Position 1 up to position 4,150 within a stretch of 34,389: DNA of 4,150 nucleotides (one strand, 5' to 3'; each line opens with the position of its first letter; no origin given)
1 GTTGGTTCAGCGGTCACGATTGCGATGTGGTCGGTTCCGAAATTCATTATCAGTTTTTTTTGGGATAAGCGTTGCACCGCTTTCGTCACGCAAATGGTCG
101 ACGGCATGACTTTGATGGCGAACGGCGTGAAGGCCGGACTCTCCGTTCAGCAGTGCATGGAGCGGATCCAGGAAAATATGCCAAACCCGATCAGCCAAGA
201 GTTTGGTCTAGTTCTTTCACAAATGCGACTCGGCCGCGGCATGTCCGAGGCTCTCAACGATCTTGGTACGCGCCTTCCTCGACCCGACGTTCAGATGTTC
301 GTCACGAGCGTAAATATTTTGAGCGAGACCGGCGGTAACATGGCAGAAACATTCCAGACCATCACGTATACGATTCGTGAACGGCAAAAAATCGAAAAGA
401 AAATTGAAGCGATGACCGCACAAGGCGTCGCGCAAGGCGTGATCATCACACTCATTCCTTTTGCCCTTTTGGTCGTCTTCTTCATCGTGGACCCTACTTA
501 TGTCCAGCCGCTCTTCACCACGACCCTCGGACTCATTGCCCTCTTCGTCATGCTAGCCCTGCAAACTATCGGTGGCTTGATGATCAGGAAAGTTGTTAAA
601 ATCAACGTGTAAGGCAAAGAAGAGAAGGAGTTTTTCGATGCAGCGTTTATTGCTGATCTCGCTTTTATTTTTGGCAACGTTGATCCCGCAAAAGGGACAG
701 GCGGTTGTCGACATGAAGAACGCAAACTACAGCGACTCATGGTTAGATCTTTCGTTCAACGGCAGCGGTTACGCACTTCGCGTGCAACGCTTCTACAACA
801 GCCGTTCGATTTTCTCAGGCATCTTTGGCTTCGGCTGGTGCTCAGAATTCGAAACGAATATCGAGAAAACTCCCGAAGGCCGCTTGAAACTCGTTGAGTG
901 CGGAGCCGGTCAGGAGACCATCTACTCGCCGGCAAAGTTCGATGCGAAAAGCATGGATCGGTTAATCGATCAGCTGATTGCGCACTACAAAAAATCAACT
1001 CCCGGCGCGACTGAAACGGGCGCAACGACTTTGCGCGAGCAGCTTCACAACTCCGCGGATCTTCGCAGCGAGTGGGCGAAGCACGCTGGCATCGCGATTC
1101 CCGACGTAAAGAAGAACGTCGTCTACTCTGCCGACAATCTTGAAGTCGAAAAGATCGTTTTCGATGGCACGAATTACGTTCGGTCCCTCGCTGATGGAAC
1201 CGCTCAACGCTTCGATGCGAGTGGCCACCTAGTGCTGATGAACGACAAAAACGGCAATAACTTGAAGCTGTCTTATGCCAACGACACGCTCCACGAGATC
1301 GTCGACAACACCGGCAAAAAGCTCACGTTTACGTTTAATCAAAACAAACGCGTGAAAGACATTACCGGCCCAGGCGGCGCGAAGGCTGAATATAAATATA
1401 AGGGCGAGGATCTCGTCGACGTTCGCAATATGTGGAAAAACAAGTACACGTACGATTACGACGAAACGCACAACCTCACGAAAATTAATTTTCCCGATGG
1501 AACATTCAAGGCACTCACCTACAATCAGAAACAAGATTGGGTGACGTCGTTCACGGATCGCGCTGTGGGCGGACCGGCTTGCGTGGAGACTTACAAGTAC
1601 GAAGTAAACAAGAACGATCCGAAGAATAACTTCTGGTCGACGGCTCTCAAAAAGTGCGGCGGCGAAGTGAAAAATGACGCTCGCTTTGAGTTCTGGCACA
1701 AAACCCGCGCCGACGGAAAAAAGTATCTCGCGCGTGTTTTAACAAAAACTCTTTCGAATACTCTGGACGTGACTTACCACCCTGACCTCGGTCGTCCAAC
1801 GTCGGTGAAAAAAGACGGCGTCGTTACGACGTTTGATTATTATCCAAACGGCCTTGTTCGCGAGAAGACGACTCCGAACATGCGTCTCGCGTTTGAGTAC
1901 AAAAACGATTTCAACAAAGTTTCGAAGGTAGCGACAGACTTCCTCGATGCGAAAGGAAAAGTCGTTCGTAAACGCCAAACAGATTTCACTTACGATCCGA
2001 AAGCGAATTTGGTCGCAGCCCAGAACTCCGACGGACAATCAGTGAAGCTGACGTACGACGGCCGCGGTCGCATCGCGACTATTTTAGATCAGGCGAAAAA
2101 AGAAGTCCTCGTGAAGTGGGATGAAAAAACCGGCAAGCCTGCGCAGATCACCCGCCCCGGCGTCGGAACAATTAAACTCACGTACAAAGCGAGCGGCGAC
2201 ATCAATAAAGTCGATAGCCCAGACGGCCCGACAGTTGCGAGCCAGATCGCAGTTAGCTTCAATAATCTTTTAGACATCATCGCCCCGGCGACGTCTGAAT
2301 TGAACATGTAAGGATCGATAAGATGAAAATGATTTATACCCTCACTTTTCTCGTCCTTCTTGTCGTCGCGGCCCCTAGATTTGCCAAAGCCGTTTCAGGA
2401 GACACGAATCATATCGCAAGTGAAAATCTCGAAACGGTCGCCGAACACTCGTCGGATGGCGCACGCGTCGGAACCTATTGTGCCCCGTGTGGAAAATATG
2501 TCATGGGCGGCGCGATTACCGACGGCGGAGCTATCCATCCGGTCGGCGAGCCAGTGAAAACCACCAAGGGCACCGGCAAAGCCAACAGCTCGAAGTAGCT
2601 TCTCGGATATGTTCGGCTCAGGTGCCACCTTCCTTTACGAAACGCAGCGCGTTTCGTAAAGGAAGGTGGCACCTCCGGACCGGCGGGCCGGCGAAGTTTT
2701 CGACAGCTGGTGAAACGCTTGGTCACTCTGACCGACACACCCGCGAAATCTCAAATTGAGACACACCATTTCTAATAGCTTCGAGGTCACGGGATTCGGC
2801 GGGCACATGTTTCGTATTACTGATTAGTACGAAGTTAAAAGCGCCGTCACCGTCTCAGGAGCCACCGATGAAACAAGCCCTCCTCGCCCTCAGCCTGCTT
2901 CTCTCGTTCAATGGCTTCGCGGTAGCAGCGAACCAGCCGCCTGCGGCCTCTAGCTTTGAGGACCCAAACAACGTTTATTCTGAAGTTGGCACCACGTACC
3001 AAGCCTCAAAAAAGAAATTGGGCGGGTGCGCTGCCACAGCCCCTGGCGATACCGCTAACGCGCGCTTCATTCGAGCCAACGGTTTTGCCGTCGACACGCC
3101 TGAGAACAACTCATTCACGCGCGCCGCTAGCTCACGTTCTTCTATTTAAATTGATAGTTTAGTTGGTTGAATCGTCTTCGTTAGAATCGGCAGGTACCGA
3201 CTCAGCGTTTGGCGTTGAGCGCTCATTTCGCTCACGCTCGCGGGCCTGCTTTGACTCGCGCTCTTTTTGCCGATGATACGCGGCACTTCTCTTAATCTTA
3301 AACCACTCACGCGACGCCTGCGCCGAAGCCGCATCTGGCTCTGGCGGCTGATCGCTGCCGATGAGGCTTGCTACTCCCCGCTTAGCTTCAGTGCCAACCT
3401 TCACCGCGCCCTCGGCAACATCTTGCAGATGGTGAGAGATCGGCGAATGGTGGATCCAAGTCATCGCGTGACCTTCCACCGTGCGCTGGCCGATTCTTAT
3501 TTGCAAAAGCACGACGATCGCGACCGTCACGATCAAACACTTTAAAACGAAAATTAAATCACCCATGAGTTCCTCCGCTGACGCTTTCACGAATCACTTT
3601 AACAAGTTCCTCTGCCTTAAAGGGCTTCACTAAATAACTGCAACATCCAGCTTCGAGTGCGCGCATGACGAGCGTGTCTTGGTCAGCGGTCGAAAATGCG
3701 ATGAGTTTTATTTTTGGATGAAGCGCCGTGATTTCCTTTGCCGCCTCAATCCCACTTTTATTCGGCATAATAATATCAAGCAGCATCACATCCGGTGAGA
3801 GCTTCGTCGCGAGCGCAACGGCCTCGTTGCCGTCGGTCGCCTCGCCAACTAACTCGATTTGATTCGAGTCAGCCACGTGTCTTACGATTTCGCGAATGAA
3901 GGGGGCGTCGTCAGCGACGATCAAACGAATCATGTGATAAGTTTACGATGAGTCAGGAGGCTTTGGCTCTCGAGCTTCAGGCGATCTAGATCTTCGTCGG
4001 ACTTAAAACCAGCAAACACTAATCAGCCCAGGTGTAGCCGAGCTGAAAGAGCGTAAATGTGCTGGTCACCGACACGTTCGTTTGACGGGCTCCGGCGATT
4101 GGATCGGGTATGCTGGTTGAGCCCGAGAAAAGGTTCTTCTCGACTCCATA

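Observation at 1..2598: Tad pilus end -> exported YD-repeat protein -> tiny exported protein: a hit-locus-like module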

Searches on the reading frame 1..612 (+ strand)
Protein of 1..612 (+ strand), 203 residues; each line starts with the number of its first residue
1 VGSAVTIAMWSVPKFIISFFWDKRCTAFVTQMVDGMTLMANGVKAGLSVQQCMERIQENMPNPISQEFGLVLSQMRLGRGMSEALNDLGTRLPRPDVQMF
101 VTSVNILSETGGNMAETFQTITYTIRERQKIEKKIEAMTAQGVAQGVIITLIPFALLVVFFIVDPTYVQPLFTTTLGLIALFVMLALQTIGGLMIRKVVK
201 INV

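Call 3: search_protein_families(library=pfam, proteins=[window:1-612:+], max_evalue=0.01)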
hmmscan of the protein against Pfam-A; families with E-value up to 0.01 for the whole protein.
window:1-612:+ (203 aa): 1 family
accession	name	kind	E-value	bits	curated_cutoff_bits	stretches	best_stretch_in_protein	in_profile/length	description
PF00482.28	T2SSF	-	6.5e-20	71.8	25.2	1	37-160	3-123/125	Type II secretion system (T2SS), protein F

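Call 55: search_protein_families(library=ncbifam, proteins=[window:1-612:+], max_evalue=0.001)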
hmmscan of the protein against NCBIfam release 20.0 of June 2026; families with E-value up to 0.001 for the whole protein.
window:1-612:+ (203 aa): 1 family
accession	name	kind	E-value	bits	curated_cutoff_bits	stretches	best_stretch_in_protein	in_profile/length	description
NF046075.1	UpsF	equivalog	0.00019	20.3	400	1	32-161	313-433/484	membrane pilin protein UpsF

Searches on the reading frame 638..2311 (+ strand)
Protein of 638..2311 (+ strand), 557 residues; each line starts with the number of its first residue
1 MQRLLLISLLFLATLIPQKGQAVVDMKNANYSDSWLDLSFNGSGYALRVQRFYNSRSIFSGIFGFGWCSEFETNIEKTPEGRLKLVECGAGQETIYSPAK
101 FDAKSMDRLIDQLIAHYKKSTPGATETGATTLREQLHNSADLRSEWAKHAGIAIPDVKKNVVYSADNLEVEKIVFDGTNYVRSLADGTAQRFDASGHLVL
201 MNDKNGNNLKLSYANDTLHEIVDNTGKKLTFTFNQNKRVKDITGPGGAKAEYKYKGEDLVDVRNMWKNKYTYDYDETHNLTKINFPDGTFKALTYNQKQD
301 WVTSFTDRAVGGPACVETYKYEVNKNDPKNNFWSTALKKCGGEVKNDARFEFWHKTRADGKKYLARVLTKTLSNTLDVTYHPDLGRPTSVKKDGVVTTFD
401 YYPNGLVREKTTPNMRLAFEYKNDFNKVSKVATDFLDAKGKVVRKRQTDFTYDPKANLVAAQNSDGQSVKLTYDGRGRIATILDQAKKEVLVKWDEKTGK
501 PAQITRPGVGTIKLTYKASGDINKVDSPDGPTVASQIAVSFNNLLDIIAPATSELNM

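Call 3: search_protein_families(library=pfam, proteins=[window:638-2311:+], max_evalue=0.01)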
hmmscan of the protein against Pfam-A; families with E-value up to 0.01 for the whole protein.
window:638-2311:+ (557 aa): 3 families
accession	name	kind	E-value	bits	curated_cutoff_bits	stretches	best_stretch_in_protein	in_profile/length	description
PF05593.20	RHS_repeat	-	4.8e-12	46.4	22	0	269-289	17-37/38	RHS Repeat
PF20148.4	DUF6531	-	2.9e-08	34.4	24.1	1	24-85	4-64/74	Domain of unknown function (DUF6531)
PF19671.4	DUF6174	-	0.00023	21.9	23.8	0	363-393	74-103/122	Family of unknown function (DUF6174)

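Call 12: find_related_loci(query=window:638-2311:+, collection=genome_contigs, flank=6000)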
Query window:638-2311:+ (557 aa) in genome_contigs; peptide patterns used: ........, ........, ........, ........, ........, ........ (x = any residue, [..] = any of these).
141 stretches matched a pattern; 110 encode a relative of the query (tblastn E <= 1e-3); the best 80 are kept; 79 distinct loci.
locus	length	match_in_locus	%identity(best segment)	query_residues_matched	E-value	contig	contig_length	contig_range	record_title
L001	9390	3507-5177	73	1-557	0e+0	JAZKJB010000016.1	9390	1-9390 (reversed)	MAG: Bdellovibrionota bacterium isolate ADI_DC_SW_02_SPN_11032020-bin079_1 DCSW02SPN_B079_1_000000000016, whole genome s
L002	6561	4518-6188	71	1-557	0e+0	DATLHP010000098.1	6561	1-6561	MAG TPA_asm: Bdellovibrionales bacterium isolate SMAG_U13643 k141_2967095, whole genome shotgun sequence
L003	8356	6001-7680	70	1-557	0e+0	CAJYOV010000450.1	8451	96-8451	MAG: Bdellovibrionaceae bacterium isolate S3C979_SP92 genome assembly, contig: S3Ck127_587624, whole genome shotgun sequ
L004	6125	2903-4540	66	12-557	0e+0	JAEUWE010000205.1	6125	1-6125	MAG: Bdellovibrionaceae bacterium isolate new MAG-399 k141_1283991, whole genome shotgun sequence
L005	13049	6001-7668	66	2-557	0e+0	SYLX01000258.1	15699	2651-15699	MAG: Bdellovibrionales bacterium isolate F1-80-MAGs081 F1-80__c735082, whole genome shotgun sequence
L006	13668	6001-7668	64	4-557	0e+0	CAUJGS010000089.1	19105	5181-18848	MAG: Bdellovibrionota bacterium isolate KLAP46 genome assembly, contig: KLAP46_435777, whole genome shotgun sequence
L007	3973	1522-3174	64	7-557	0e+0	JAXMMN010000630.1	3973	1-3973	MAG: Bdellovibrionales bacterium isolate NC_concoct.bin.29 k141_15835, whole genome shotgun sequence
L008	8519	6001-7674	63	3-557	0e+0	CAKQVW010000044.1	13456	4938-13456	MAG: uncultured Bdellovibrionaceae bacterium isolate REFINED_METABAT215_TOP10_CONTIGS_1500_ASSEMBLY_K77_MERGED__Nepal_Mo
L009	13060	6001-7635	64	12-557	0e+0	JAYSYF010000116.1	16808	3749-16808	MAG: Bdellovibrionales bacterium isolate GFS_13375 GFS_13375_115, whole genome shotgun sequence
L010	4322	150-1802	63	6-557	0e+0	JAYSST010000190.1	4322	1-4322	MAG: Bdellovibrionales bacterium isolate GFS_12268 GFS_12268_189, whole genome shotgun sequence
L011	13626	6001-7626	63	16-557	0e+0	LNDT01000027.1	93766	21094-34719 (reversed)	MAG: Bdellovibrionales bacterium Ga0074137 Ga0074137_123.1, whole genome shotgun sequence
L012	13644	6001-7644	63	8-557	0e+0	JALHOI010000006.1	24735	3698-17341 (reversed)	MAG: Bdellovibrionaceae bacterium isolate bin.126_sub c_000000008632, whole genome shotgun sequence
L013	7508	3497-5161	61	1-557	0e+0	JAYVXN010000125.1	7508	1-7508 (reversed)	MAG: Bdellovibrionales bacterium isolate GL85_DN_concoct_86 GL85_DN_concoct_86_124, whole genome shotgun sequence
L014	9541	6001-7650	62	6-557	0e+0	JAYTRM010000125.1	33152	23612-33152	MAG: Bdellovibrionales bacterium isolate GFS_4791 GFS_4791_124, whole genome shotgun sequence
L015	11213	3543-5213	60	1-557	0e+0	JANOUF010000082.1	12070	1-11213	MAG: Bdellovibrionales bacterium isolate VAR_39_metabat_189 VAR_39_k141_1810160, whole genome shotgun sequence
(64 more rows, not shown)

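Call 47: search_solved_structures(query=A1, max_evalue=0.01)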
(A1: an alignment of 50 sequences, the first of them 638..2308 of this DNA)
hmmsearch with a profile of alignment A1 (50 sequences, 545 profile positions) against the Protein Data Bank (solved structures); distinct sequences matched with E-value up to 0.01: 20.
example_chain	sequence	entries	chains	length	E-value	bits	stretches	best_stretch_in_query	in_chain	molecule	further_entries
8qjb_A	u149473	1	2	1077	1.1e-21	80.3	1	193-290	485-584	T6SS-associated Rhs core domain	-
8qjd_A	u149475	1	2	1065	1.9e-21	79.5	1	193-290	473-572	Salmonella bongori Rhs core domain (residues 360-1420)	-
7q97_A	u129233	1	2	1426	1.2e-20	76.9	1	173-275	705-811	Rhs family protein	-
8qjc_A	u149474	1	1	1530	1.6e-20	76.4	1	193-290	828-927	T6SS-associated Rhs core and toxin domain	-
8uxt_A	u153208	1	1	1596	2.8e-19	72.3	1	179-291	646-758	Tse15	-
8uy4_A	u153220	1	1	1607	7.1e-19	71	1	179-298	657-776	Tse15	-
7pq5_L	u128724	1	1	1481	4.6e-17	65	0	235-313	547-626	Tre23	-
8qja_A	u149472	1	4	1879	2.7e-15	59.2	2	178-311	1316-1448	Putative type VI secretion system YD repeat-containing Rhs element Vgr protein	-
8h8a_A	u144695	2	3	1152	8.5e-15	57.5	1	182-312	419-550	Putative Rhs-family protein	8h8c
8h8b_A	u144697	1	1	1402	4.3e-12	48.6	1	182-312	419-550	Putative Rhs-family protein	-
9ifo_A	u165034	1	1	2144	1.1e-11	47.3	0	183-297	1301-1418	Teneurin-Like Protein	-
9pt5_A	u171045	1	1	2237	1.3e-11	47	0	183-297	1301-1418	Teneurin-like protein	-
8cp6_B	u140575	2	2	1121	5.8e-10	41.6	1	176-289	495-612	Toxin protein Tse5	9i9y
8fia_A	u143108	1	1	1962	2.3e-08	36.3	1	185-288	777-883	Teneurin-m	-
7bam_A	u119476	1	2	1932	5e-06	28.6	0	169-288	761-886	Teneurin-4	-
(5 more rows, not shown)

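Call 55: search_protein_families(library=ncbifam, proteins=[window:638-2311:+], max_evalue=0.001)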
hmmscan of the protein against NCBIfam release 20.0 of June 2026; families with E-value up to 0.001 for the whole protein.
window:638-2311:+ (557 aa): 2 families
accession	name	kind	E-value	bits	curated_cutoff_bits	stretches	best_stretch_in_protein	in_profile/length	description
TIGR01643.1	YD_repeat_2x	repeat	3.5e-14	52.6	15.8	1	452-488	1-37/42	YD repeat-containing protein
NF041261.1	RHS_core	equivalog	2.3e-07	29.1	2000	1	182-307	421-552/1261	RHS element core protein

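Call 57: predict_structure(alignment_id=A1)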
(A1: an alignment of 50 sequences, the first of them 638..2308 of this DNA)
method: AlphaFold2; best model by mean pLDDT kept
length: 557 residues; sequences in the alignment: 50
mean_pLDDT: 85.0   pTM: 0.74
mean pLDDT of the five models: 85.0, 84.5, 83.8, 79.2, 78.5
residues with pLDDT >= 90: 257; 70-90: 242; 50-70: 30; < 50: 28
segments of 3 or more residues with pLDDT < 50: 2-6, 8-26
pLDDT, mean of each block of 10 residues (from residue 1): 48 34 45 81 79 67 83 89 82 79 84 93 87 85 89 87 73 90 86 93 88 91 91 93 93 93 94 86 91 82 85 88 88 91 91 85 89 93 89 94 88 94 86 93 95 90 95 89 92 85 91 83 84 87 89 60
secondary structure, 60 per line:
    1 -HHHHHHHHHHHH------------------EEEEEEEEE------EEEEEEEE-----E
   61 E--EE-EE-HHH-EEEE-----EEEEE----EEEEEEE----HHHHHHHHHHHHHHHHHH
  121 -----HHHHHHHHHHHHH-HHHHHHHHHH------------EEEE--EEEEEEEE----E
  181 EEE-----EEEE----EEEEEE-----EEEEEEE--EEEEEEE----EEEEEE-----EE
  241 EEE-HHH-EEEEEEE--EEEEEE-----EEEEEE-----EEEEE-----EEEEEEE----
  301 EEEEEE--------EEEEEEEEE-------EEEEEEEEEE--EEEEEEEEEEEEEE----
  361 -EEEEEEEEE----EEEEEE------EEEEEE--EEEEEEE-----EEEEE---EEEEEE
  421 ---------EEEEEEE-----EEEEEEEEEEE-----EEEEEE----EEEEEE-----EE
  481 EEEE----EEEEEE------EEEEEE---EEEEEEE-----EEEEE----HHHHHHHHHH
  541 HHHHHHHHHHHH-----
elements in order: H2-13 E32-40 E47-54 E74-77 E83-87 E92-98 H103-120 H126-138 H140-149 E162-165 E168-175 E180-183 E189-192 E197-202 E208-214 E217-223 E228-233 E239-243 E249-255 E258-263 E269-274 E280-284 E290-296 E301-306 E315-323 E331-340 E343-356 E362-370 E375-380 E387-392 E395-401 E407-411 E415-420 E430-436 E442-452 E458-463 E468-473 E479-484 E489-494 E501-506 E510-516 E522-526 H531-552

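Call 62: fold_search(model_id=the predicted structure, library=pdb)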
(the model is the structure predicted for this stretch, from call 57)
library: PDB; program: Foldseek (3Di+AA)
matches with E <= 10: 689; with E <= 0.001: 66
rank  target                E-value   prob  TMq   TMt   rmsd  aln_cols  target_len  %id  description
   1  8qjd_B                1.7e-22  1.00  0.25  0.14  23.5       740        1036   12  T6SS-linked Rhs repeat protein - Salmonella bongori Rhs-core domain (released 2024-09-25)
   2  8qjb_A                6.4e-22  1.00  0.24  0.16  18.7       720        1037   13  T6SS-linked Rhs repeat protein - Salmonella bongori Rhs-core domain extended N-terminus (released 2024-09-25)
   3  8qjc                  7.1e-22  1.00  0.20  0.14  19.2       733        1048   13  T6SS-linked Rhs repeat protein - Salmonella bongori Rhs-core domain with toxin domain (released 2024-09-25)
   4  8qja_D                9.1e-22  1.00  0.54  0.32   7.8       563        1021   15  T6SS-linked Rhs repeat protein - Advenella mimigardefordensis VgrG-Rhs core (released 2024-09-25)
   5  8qja_A                7.1e-21  1.00  0.36  0.21  13.7       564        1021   14  T6SS-linked Rhs repeat protein - Advenella mimigardefordensis VgrG-Rhs core (released 2024-09-25)
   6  8qja_C                9.2e-21  1.00  0.54  0.32   7.6       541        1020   15  T6SS-linked Rhs repeat protein - Advenella mimigardefordensis VgrG-Rhs core (released 2024-09-25)
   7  7pq5                  1.1e-20  1.00  0.17  0.10  25.3       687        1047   14  Photorhabdus laumondii T6SS-associated Rhs protein carrying the Tre23 toxin domain (released 2021-12-01)
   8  8qja_B                2.0e-20  1.00  0.55  0.32   7.5       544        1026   15  T6SS-linked Rhs repeat protein - Advenella mimigardefordensis VgrG-Rhs core (released 2024-09-25)
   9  7q97_A                4.5e-20  1.00  0.58  0.33   5.3       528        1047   16  Structure of the bacterial type VI secretion system effector RhsA. (released 2021-12-22)
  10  8cp6_B                1.0e-18  1.00  0.35  0.19  16.6       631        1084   14  Type six secretion system exported effector 5 (Tse5) (released 2023-12-06)
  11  8uxt                  1.2e-18  1.00  0.24  0.12  18.7       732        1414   13  Acinetobacter baumannii Tse15 Rhs effector, toxin cleavage mutant (D1369N, D1391N) (released 2024-10-09)
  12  8uy4_A                2.9e-18  1.00  0.33  0.16  18.1       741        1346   13  Acinetobacter baumannii Tse15 Rhs effector (released 2024-10-09)
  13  8h8b                  4.3e-18  1.00  0.21  0.12  27.4       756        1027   11  Type VI secretion system effector RhsP in its pre-autoproteolysis and monomeric form (released 2023-01-18)
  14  9ifo_A                1.4e-17  1.00  0.25  0.11  19.3       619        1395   13  Structure of Teneurin-Like Protein (TLP) (released 2026-03-11)
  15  8fia_A                2.6e-16  1.00  0.22  0.07  32.3       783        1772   10  The structure of fly Teneurin self assembly (released 2023-05-03)
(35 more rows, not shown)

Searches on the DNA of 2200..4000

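Call 65: search_rna_families(source=window, start=2200, end=4000, threshold=evalue, max_evalue=1)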
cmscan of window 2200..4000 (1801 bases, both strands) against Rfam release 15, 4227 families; matches with E-value up to 1: 6.
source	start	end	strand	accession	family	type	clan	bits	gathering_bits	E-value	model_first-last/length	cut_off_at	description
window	2621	2673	-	RF04104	MIR918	Gene; miRNA;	-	32.4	268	0.0021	1-265/265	no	MIR918 microRNA precursor family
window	2621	2673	+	RF04104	MIR918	Gene; miRNA;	-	31.8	268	0.0028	1-265/265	no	MIR918 microRNA precursor family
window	2619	2675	-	RF04133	MIR2646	Gene; miRNA;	-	31.1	245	0.00022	1-256/256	no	MIR2646 microRNA precursor family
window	2614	2681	-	RF04057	MIR1432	Gene; miRNA;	-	27.5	90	0.022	1-89/89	no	MIR1432 microRNA precursor family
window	2621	2672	-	RF02880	MH_s15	Gene; sRNA;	-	16.7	123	0.19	163-220/277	no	Mesorhizobail RNA 15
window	2637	2734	+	RF02216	ZNFX1-AS1_2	Gene; lncRNA;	-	15.4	45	0.87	1-93/93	no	ZNFX1 antisense RNA 1 conserved region 2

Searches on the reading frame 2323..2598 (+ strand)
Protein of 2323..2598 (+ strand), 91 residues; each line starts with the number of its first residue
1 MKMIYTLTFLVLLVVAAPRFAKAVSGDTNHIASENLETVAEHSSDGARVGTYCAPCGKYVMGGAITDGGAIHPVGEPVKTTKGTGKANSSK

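Call 3: search_protein_families(library=pfam, proteins=[window:2323-2598:+], max_evalue=0.01)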
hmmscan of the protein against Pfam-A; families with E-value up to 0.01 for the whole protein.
window:2323-2598:+ (91 aa): 0 families

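Call 6: find_homologous_proteins(query=window:2323-2598:+, max_evalue=0.01)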
Query window:2323-2598:+ (91 aa): 1 proteins with E <= 0.01 among 3 candidates.
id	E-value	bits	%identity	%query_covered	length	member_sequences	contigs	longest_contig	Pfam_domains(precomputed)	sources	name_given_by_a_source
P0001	2.8e-53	195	100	100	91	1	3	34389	-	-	-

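Call 52: predict_structure(alignment_id=A2)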
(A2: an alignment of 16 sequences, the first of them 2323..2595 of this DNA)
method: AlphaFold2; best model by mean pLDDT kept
length: 91 residues; sequences in the alignment: 16
mean_pLDDT: 60.1   pTM: 0.20
mean pLDDT of the five models: 60.1, 59.8, 58.6, 53.9, 53.0
residues with pLDDT >= 90: 0; 70-90: 18; 50-70: 60; < 50: 13
segments of 3 or more residues with pLDDT < 50: 41-43, 89-91
pLDDT, mean of each block of 10 residues (from residue 1): 80 73 55 51 50 67 54 59 53 50
secondary structure, 60 per line:
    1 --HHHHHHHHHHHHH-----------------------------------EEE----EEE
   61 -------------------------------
elements in order: H3-15 E51-53 E58-60

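Call 55: search_protein_families(library=ncbifam, proteins=[window:2323-2598:+], max_evalue=0.001)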
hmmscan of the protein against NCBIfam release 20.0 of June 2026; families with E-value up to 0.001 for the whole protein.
window:2323-2598:+ (91 aa): 0 families

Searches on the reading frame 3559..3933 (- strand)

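Call 3: search_protein_families(library=pfam, proteins=[window:3559-3933:-], max_evalue=0.01)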
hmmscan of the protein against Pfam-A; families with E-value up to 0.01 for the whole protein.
window:3559-3933:- (124 aa): 1 family
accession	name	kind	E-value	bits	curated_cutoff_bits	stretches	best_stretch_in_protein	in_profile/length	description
PF00072.30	Response_reg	-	9.9e-26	90.5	30.2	1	5-115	2-111/111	Response regulator receiver domain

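Call 55: search_protein_families(library=ncbifam, proteins=[window:3559-3933:-], max_evalue=0.001)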
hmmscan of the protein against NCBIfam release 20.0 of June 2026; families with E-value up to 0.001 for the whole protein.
window:3559-3933:- (124 aa): 95 families (the best 25 are shown)
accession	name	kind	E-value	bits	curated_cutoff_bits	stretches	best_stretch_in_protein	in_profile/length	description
NF041367.1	CheY_Halo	equivalog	2e-25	89.4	200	1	5-116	2-112/114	chemotaxis protein CheY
NF001965.0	PRK00742.1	subfamily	2.3e-22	79.7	293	1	2-107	4-111/357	chemotaxis-specific protein-glutamate methyltransferase CheB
NF007935.0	PRK10651.1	equivalog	3e-22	78.9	250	1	3-120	8-126/216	two-component system response regulator NarL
TIGR02875.1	spore_0_A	equivalog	2.7e-20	72.7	200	1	2-119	3-123/262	sporulation transcription factor Spo0A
NF052445.1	RespRegMctR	equivalog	3.3e-20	72.4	300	1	2-122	2-123/205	two-component system response regulator MctR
NF007018.1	PRK09483.1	equivalog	3.9e-20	72.4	280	1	1-120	1-121/217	UvrY/SirA/GacA family response regulator transcription factor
NF009206.0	PRK12555.1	subfamily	2.6e-18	66.1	342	1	2-106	1-107/340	chemotaxis-specific protein-glutamate methyltransferase CheB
NF047785.1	respo_reg_MadR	equivalog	3e-18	65.9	300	1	2-120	1-123/209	MadR family response regulator transcription factor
NF040689.1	MtrAB_MtrA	equivalog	4.1e-18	65.5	300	1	5-116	2-111/219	MtrAB system response regulator MtrA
NF008677.0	PRK11697.1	equivalog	8.4e-17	61.3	246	1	1-115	1-113/238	two-component system response regulator BtsR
NF007708.0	PRK10403.1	equivalog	1.7e-16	60.3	343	1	3-121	8-127/215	nitrate/nitrite response regulator protein NarP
TIGR02154.1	PhoB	equivalog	3.1e-16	59.4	296.2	1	3-115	4-117/226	phosphate regulon transcriptional regulator PhoB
NF008469.0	PRK11361.1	equivalog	9.7e-16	57.5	714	1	3-116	6-118/461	acetoacetate metabolism transcriptional regulator AtoC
NF040534.1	resp_reg_YycF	equivalog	3.4e-15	56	340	1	3-115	2-112/231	response regulator YycF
TIGR01818.1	ntrC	equivalog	2.6e-14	52.9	558.6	1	5-118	2-114/463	nitrogen regulation protein NR(I)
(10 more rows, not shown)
